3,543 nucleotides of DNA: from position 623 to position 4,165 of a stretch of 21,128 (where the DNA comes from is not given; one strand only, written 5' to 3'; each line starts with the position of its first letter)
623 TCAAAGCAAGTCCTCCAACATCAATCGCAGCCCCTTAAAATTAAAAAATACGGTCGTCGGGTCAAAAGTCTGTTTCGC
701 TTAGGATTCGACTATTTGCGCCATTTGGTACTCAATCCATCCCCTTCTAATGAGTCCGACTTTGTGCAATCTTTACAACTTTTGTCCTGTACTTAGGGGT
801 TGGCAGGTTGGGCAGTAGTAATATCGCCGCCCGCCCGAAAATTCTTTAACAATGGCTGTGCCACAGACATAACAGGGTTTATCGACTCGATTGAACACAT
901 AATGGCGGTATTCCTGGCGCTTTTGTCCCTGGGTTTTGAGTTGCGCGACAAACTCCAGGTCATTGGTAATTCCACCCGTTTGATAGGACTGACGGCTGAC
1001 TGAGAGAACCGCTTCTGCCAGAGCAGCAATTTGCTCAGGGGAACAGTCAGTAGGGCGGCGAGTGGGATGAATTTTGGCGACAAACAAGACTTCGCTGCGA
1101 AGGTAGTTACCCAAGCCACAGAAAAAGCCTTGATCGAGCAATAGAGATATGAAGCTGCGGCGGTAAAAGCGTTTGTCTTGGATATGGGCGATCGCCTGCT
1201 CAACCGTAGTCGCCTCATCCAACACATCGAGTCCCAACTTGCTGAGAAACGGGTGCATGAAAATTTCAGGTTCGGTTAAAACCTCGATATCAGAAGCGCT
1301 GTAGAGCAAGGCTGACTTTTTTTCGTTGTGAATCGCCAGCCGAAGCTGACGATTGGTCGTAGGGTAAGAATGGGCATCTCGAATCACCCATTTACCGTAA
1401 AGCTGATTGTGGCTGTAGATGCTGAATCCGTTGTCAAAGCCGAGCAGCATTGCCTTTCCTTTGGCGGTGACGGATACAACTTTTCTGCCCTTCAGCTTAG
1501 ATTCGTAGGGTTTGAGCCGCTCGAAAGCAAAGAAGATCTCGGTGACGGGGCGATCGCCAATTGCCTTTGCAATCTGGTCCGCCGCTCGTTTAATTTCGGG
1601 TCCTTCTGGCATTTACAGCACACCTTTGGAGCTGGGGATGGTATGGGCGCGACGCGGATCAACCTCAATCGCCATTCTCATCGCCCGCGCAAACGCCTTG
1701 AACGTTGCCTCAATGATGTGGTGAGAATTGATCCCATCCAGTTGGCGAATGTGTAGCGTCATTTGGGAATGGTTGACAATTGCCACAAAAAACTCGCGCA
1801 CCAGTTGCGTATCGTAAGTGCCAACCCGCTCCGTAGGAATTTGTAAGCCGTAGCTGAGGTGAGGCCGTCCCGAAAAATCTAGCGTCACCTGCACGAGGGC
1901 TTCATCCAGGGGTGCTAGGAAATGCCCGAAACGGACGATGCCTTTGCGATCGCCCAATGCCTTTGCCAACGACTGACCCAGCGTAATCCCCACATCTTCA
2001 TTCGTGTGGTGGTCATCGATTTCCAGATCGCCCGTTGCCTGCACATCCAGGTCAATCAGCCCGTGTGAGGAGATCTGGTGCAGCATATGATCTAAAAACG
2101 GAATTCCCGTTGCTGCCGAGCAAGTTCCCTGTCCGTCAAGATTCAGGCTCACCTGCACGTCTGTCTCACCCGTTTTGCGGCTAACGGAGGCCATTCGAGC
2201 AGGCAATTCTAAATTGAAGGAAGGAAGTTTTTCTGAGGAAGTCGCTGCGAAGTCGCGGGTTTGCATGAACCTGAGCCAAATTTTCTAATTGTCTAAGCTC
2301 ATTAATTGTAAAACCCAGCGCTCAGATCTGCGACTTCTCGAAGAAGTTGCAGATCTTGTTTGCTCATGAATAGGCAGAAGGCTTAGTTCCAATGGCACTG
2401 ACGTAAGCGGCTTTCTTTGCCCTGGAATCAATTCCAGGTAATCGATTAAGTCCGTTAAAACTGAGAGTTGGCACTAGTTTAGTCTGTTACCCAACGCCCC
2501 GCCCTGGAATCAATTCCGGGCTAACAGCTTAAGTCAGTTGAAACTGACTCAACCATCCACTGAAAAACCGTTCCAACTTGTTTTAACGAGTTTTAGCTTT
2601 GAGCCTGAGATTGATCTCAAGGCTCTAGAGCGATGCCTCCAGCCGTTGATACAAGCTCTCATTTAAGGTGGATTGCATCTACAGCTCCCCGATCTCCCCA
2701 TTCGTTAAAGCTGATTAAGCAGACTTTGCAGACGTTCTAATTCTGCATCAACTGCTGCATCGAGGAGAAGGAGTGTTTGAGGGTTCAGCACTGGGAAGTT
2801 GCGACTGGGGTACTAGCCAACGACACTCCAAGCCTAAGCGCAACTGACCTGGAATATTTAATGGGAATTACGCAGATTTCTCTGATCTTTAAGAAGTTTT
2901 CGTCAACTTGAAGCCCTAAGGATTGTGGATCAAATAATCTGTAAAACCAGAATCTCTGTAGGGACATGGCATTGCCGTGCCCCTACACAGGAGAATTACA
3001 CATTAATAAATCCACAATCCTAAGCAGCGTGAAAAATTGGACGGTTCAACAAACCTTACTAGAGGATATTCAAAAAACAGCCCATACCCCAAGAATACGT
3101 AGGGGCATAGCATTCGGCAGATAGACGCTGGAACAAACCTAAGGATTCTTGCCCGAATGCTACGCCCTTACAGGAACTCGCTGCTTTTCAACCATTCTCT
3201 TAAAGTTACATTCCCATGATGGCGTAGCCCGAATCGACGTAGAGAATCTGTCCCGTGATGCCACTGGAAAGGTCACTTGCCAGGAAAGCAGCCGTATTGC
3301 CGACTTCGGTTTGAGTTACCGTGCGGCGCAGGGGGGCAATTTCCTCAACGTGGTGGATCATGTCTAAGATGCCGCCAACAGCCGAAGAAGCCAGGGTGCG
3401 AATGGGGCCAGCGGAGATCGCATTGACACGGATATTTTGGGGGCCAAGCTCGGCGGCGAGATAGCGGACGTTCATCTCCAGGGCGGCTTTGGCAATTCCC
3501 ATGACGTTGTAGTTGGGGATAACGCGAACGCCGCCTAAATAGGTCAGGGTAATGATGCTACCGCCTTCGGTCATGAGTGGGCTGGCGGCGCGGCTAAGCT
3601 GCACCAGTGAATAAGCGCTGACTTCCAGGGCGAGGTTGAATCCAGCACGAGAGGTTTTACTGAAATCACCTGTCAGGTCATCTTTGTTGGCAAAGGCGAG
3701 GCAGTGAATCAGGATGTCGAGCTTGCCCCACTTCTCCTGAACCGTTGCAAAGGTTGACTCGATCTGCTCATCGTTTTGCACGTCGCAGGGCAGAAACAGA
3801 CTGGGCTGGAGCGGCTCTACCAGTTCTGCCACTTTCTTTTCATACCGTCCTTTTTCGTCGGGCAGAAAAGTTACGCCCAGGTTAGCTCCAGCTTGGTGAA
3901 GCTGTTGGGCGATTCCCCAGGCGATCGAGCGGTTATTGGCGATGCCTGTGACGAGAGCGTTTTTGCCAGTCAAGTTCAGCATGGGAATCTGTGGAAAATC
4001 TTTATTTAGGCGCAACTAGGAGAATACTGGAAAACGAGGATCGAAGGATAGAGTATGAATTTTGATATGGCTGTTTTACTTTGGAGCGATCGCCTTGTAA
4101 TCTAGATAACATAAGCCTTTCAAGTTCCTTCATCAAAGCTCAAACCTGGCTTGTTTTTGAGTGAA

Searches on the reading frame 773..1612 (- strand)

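Call 17: search_protein_families(library=pfam, proteins=[window:773-1612:-], max_evalue=0.01)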
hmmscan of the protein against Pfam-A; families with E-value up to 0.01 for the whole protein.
window:773-1612:- (279 aa): 3 families
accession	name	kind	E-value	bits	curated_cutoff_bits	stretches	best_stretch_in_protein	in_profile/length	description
PF06831.19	H2TH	-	2.3e-13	50.4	34.7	1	126-216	1-88/93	Formamidopyrimidine-DNA glycosylase H2TH domain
PF01149.29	Fapy_DNA_glyco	-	5.2e-11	43.6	25.5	1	1-102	1-106/117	Formamidopyrimidine-DNA glycosylase N-terminal domain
PF06827.20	zf-FPG_IleRS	-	1e-05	25.7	21.3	1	245-272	2-29/30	Zinc finger found in FPG and IleRS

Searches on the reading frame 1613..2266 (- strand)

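Call 17: search_protein_families(library=pfam, proteins=[window:1613-2266:-], max_evalue=0.01)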
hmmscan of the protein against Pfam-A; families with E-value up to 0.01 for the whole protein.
window:1613-2266:- (217 aa): 1 family
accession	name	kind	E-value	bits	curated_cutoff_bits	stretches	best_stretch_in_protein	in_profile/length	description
PF00475.24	IGPD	-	3.9e-64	215.5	27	1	53-196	1-144/144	Imidazoleglycerol-phosphate dehydratase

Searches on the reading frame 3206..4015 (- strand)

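Call 8: search_protein_families(library=pfam, proteins=[window:3206-4015:-], max_evalue=0.01)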
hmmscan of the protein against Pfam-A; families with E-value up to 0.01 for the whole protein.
window:3206-4015:- (269 aa): 3 families
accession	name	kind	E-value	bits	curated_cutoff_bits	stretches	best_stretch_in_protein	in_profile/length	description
PF13561.12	adh_short_C2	-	1.4e-89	300.1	27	1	24-264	1-235/236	Enoyl-(Acyl carrier protein) reductase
PF00106.31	adh_short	-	2.3e-25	89.7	26.6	1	18-208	1-185/195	short chain dehydrogenase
PF12241.14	Enoyl_reductase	-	0.0025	17.6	22.1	0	147-216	132-203/236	Trans-2-enoyl-CoA reductase catalytic region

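Call 9: search_protein_families(library=padloc, proteins=[window:3206-4015:-], max_evalue=0.01)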
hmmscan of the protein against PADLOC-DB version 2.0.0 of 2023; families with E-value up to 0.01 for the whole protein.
window:3206-4015:- (269 aa): 0 families
